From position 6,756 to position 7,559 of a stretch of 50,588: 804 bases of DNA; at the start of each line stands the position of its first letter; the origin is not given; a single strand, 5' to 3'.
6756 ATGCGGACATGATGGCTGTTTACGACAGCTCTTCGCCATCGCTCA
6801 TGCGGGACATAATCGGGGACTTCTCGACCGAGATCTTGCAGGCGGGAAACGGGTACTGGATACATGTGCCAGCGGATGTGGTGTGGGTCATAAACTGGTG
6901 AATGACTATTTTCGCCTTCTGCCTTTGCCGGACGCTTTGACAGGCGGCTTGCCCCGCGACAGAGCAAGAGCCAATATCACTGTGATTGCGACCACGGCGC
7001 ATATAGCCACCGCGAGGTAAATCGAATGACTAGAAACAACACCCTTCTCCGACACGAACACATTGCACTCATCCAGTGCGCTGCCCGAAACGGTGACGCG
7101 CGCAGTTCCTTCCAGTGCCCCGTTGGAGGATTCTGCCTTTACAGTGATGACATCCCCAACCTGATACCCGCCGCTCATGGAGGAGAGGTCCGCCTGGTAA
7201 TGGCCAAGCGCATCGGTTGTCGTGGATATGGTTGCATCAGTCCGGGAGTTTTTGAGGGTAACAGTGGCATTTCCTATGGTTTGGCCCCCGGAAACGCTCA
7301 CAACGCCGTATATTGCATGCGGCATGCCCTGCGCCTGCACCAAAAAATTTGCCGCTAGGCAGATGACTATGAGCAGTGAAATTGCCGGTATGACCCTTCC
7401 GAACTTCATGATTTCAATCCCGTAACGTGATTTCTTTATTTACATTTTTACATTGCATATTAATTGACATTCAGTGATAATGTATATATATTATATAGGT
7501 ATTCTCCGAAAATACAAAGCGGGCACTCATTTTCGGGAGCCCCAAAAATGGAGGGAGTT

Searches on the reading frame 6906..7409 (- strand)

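Call 21: search_protein_families(library=pfam, proteins=[window:6906-7409:-], max_evalue=0.001)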
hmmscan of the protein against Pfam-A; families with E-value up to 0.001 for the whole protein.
window:6906-7409:- (167 aa): 1 family
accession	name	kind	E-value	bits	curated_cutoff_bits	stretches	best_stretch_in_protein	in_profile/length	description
PF13620.12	CarboxypepD_reg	-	6.2e-07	30.1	32.3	1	33-84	2-52/82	Carboxypeptidase regulatory-like domain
